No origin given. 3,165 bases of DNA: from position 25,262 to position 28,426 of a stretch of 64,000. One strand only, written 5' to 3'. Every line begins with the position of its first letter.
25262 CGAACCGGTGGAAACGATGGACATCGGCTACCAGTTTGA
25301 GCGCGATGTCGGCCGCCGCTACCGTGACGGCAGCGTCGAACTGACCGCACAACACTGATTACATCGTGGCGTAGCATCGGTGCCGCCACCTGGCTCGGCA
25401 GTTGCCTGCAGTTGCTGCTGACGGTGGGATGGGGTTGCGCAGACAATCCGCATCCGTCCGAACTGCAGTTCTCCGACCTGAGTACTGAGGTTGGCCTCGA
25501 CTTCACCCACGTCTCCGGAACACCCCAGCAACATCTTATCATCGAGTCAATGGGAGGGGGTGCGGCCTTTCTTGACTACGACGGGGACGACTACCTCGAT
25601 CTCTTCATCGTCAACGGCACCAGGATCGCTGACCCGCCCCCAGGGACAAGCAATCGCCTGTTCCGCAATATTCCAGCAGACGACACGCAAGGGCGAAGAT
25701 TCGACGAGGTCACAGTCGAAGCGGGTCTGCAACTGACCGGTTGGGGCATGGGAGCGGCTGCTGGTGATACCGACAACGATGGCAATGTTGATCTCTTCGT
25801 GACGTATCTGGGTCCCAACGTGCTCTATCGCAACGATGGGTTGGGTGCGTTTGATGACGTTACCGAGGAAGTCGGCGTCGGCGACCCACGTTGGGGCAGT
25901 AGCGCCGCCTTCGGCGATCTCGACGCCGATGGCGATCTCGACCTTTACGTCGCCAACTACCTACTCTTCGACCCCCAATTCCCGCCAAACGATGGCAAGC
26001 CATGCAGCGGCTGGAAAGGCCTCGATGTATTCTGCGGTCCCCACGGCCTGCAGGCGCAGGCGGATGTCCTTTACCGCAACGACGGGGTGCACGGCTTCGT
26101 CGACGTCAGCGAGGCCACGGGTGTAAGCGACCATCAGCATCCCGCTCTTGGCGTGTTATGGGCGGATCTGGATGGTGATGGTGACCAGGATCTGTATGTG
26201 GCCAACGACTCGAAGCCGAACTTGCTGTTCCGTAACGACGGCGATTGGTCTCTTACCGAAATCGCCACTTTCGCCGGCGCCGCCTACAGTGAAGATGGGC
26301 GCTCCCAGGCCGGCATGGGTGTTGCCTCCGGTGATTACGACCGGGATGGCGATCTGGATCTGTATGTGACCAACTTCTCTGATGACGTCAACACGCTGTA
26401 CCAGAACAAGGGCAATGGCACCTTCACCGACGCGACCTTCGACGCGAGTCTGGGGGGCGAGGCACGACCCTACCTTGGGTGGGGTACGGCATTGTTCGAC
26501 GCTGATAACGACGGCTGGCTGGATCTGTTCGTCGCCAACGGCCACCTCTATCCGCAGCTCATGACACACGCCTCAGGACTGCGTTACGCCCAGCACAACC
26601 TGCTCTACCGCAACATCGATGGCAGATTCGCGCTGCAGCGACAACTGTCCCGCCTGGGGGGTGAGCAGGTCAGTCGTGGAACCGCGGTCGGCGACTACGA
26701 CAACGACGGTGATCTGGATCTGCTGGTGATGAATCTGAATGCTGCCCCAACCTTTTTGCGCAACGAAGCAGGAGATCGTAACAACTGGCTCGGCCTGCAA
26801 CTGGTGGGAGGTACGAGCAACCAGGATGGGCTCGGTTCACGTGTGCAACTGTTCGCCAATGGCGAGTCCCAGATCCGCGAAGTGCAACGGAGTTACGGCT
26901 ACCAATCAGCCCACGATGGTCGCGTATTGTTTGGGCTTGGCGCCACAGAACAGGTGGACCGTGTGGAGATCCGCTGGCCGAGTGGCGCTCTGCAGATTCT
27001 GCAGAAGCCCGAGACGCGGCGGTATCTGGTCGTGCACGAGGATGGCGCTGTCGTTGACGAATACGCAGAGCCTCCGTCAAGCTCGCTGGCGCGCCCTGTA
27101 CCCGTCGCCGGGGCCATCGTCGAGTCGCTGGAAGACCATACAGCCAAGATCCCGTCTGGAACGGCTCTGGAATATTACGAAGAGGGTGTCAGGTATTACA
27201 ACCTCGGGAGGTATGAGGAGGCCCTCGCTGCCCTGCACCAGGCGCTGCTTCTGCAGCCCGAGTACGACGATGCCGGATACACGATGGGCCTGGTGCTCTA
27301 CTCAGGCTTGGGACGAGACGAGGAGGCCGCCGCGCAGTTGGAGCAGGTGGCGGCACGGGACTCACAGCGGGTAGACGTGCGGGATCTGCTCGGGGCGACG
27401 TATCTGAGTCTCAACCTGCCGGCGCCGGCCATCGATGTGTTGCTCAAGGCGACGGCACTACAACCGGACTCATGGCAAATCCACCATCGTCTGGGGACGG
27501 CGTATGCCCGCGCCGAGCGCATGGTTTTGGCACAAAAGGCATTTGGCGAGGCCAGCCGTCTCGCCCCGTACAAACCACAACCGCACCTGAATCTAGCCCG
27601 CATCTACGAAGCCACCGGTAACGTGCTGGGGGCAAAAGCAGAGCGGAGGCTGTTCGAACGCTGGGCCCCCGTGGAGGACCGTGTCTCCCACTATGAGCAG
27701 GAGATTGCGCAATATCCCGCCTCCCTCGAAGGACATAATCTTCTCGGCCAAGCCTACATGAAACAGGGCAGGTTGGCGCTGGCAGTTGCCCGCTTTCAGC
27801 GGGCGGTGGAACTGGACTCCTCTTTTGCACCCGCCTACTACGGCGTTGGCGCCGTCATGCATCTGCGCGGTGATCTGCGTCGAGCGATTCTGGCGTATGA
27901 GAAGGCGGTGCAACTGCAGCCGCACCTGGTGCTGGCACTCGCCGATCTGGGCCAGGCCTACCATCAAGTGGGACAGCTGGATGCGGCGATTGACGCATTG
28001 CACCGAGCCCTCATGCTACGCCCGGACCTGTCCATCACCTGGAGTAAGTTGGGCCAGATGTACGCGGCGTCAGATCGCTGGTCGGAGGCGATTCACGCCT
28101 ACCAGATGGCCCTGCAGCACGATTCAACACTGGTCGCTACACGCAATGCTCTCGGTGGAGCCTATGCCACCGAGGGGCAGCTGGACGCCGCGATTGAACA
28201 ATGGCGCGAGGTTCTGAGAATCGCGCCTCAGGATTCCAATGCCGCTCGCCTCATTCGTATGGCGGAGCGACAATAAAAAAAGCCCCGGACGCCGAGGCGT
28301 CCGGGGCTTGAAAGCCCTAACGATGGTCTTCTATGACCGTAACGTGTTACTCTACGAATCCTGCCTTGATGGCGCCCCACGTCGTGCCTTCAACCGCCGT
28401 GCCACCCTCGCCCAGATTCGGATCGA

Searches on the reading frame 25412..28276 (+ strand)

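Call 52: search_protein_families(library=pfam, proteins=[window:25412-28276:+], max_evalue=0.0001)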
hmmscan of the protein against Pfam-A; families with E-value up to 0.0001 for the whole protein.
window:25412-28276:+ (954 aa): 19 families
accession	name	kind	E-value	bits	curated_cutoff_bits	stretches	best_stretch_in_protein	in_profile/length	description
PF13414.12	TPR_11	-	1.9e-40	136.7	26.8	4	779-818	1-40/42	TPR repeat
PF13517.12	FG-GAP_3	-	3.8e-40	136.7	26.9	6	252-319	1-61/61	FG-GAP-like repeat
PF07719.23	TPR_2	-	2.5e-39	130.6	27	2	585-618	1-34/34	Tetratricopeptide repeat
PF00515.34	TPR_1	-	1.6e-37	126.3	27.8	1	842-872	3-33/34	Tetratricopeptide repeat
PF13181.12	TPR_8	-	2.9e-25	86.7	25.7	0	774-803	3-32/34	Tetratricopeptide repeat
PF14559.12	TPR_19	-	2.9e-23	82.4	25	1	819-872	4-57/68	Tetratricopeptide repeat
PF13431.12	TPR_17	-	1.5e-18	65.9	24.4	0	828-860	1-33/34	Tetratricopeptide repeat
PF13424.12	TPR_12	-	2.5e-18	66.5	30.1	1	775-835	6-74/77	Tetratricopeptide repeat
PF13432.12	TPR_16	-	5.2e-18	65.6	32.7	1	777-837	2-62/65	Tetratricopeptide repeat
PF13428.12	TPR_14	-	9.4e-18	63.4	23.5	0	842-883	3-44/44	Tetratricopeptide repeat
PF07593.17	UnbV_ASPIC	-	1.5e-17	63.7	23.4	1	473-539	1-67/68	ASPIC and UnbV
PF23914.1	TPR_CcmH_CycH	-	4.6e-14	53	42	1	846-943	56-156/158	Cytochrome c-type biogenesis protein H TPR domain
PF01839.29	FG-GAP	-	1e-13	51.2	22.1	0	161-183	1-23/37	FG-GAP repeat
PF13371.12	TPR_9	-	7.1e-13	48.8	35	1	819-872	8-61/73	Tetratricopeptide repeat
PF13176.12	TPR_7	-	1.2e-11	44.1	27.9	0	842-872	1-31/36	Tetratricopeptide repeat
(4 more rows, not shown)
